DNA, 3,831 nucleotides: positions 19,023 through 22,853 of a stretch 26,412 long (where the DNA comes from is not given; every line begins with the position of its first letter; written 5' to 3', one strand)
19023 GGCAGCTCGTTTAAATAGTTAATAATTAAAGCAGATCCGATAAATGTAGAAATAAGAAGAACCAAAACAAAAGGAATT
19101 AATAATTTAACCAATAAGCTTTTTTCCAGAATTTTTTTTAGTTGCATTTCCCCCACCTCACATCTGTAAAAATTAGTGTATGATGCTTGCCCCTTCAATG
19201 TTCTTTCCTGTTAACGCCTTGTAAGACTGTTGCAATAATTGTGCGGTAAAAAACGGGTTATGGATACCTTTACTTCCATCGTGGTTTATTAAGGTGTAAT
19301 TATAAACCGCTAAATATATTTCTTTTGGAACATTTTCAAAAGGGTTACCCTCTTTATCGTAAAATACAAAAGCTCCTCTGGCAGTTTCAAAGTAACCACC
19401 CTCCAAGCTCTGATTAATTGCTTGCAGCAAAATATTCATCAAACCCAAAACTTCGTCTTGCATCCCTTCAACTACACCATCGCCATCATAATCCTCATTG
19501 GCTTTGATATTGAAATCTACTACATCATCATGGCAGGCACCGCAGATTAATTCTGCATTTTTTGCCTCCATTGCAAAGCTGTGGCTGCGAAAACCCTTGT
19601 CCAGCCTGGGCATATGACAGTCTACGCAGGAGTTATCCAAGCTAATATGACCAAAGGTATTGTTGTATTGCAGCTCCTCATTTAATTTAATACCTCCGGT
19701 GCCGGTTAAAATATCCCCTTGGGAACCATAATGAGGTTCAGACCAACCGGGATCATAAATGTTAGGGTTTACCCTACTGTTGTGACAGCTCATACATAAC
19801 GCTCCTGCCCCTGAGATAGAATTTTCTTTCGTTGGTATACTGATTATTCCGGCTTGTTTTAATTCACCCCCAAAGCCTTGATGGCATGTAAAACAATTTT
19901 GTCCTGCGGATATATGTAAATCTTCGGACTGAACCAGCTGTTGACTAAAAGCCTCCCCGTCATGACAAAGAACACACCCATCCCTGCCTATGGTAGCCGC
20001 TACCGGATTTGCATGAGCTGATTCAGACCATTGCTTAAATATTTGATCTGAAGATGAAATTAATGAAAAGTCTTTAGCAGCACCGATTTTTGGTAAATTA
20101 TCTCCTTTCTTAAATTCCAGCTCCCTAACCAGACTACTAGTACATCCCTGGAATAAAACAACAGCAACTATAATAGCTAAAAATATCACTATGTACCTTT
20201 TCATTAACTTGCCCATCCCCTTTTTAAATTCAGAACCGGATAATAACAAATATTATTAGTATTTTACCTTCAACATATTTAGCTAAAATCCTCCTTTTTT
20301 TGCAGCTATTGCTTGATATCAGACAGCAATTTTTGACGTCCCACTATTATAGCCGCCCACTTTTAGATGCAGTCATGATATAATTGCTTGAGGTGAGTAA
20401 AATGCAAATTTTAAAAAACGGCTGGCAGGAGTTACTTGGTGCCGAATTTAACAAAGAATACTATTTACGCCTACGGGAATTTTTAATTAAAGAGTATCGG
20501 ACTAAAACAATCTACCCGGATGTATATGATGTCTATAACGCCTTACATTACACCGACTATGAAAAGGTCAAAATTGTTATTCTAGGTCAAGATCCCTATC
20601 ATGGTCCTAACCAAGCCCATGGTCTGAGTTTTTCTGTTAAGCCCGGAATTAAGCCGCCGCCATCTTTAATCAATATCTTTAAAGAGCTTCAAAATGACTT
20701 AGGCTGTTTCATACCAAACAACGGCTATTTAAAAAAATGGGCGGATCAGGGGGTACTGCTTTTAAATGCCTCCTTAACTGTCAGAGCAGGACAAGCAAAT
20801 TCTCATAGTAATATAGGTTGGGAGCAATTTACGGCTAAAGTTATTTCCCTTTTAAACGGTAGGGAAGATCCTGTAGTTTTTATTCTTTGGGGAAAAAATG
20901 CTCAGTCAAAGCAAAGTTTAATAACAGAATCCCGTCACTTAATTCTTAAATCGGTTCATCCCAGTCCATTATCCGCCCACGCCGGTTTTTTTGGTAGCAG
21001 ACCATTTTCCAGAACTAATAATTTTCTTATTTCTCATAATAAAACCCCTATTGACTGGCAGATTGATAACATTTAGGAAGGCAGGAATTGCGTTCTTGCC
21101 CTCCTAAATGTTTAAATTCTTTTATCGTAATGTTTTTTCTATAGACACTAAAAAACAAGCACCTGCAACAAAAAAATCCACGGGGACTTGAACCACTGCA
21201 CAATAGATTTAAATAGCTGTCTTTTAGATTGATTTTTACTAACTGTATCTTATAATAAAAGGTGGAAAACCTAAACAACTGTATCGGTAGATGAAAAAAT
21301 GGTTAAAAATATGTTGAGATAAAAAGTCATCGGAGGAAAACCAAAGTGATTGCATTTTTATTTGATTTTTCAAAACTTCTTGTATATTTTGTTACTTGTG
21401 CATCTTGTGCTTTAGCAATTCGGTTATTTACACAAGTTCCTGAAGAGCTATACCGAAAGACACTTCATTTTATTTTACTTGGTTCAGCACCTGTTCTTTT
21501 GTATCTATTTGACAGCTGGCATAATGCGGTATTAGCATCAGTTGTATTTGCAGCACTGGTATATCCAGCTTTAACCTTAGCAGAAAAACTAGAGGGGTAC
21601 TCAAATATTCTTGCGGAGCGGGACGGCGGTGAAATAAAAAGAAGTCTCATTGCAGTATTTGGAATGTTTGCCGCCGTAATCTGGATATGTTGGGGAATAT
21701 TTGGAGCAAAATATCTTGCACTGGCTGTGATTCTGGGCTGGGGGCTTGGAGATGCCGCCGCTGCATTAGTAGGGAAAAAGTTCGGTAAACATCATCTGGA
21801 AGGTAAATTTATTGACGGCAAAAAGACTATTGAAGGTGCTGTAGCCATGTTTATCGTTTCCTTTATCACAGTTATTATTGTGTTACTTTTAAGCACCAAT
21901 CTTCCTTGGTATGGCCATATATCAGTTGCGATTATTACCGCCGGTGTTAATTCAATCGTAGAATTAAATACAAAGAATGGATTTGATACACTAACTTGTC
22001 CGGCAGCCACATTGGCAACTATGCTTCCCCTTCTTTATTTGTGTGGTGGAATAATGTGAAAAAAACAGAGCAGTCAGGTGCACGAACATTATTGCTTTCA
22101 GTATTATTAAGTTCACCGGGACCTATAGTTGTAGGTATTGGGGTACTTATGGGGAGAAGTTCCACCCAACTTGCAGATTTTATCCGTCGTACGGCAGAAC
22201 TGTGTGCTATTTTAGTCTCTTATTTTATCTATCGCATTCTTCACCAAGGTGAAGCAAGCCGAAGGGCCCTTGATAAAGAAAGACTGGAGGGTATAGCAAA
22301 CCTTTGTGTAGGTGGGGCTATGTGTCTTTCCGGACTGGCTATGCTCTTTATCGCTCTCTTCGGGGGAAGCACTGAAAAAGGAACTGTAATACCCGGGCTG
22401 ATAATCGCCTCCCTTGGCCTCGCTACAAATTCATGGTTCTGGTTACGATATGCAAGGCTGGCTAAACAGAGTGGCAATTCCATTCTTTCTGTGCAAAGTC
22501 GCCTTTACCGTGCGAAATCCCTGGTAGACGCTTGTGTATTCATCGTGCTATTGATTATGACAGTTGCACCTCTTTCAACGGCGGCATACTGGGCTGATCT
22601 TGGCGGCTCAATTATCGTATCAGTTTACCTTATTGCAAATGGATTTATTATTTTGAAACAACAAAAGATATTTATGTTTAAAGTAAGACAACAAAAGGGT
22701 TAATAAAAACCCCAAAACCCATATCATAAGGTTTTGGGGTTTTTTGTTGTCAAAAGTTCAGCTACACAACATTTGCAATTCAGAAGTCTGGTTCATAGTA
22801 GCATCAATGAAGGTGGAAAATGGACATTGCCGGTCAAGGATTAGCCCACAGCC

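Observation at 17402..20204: Candidate redox-taxis module: a pentaheme lipoprotein cytochrome in a probable operon with a heme c chemoreceptor, facing nrfHA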

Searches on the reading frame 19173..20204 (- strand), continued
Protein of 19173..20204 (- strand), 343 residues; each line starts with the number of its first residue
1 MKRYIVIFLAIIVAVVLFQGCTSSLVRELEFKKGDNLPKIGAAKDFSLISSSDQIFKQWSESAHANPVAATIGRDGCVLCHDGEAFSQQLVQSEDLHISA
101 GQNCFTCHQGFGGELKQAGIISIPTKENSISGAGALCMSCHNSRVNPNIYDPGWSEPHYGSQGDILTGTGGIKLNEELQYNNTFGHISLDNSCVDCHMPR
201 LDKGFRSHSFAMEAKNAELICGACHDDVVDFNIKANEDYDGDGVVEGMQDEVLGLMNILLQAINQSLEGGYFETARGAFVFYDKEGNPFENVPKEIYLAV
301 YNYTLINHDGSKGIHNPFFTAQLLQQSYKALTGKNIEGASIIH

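Call 76: find_encoding_contigs(protein=P0010, flank=4000, max_places=2)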
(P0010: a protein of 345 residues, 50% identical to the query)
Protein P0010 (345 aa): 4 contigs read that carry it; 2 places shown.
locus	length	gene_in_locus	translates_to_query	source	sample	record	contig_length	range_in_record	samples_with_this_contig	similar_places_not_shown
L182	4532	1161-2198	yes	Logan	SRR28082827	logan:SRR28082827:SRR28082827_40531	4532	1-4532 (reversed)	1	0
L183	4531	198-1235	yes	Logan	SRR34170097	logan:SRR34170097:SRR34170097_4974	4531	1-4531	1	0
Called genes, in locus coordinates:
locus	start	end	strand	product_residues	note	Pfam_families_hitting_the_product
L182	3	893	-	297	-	?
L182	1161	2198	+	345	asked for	PF14537:Cytochrom_c3_2 (faint), PF02335:Cytochrom_C552 (weak), PF14522:Cytochrome_C7 (weak)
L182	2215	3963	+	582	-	PF11845:Tll0287-like, PF00672:HAMP (faint), PF00015:MCPsignal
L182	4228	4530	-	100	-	?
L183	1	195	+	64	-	?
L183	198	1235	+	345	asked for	PF14537:Cytochrom_c3_2 (faint), PF02335:Cytochrom_C552 (weak), PF14522:Cytochrome_C7 (weak)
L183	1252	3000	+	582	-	PF11845:Tll0287-like, PF00672:HAMP (faint), PF00015:MCPsignal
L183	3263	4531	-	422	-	?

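Call 83: find_encoding_contigs(protein=P0008, flank=3000, max_places=2)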
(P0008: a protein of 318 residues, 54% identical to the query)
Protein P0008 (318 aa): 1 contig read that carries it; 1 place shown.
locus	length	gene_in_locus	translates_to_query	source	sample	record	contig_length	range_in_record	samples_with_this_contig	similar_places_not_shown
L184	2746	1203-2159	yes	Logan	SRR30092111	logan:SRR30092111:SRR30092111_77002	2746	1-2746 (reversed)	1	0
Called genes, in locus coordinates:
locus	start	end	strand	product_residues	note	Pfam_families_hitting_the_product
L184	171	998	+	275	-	PF00850:Hist_deacetyl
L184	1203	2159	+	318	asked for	PF14537:Cytochrom_c3_2 (faint), PF02335:Cytochrom_C552, PF14522:Cytochrome_C7 (weak)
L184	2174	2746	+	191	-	?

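Call 84: find_encoding_contigs(protein=P0004, flank=3000, max_places=2)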
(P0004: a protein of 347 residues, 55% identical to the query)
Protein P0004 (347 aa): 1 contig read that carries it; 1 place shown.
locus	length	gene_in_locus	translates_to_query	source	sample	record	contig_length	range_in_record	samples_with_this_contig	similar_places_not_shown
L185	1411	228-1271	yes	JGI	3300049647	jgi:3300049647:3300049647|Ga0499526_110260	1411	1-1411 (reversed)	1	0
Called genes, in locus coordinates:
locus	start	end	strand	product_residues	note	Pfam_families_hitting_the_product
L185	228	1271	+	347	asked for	PF09699:Paired_CXXCH_1 (faint), PF14537:Cytochrom_c3_2 (faint), PF02335:Cytochrom_C552, PF14522:Cytochrome_C7 (weak)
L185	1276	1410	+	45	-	?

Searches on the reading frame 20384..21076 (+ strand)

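Call 3: search_protein_families(library=pfam, proteins=[window:20384-21076:+], max_evalue=0.01)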
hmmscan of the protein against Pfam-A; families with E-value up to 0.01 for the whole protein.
window:20384-21076:+ (230 aa): 1 family
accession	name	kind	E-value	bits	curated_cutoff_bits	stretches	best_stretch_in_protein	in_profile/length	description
PF03167.25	UDG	-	3.7e-15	56.7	24.3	1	57-215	4-140/141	Uracil DNA glycosylase superfamily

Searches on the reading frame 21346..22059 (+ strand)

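Call 3: search_protein_families(library=pfam, proteins=[window:21346-22059:+], max_evalue=0.01)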
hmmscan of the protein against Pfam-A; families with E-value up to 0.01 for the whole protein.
window:21346-22059:+ (237 aa): 1 family
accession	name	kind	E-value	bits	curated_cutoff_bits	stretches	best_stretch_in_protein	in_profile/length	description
PF11862.13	DUF3382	-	0.0021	18.7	28.9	1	57-110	2-51/97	Domain of unknown function (DUF3382)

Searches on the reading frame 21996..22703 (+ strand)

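Call 3: search_protein_families(library=pfam, proteins=[window:21996-22703:+], max_evalue=0.01)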
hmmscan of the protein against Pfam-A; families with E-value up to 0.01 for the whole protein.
window:21996-22703:+ (235 aa): 1 family
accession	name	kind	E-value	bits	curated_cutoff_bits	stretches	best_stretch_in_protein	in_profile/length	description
PF01545.26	Cation_efflux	-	8e-13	49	26.6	1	38-221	7-191/198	Cation efflux family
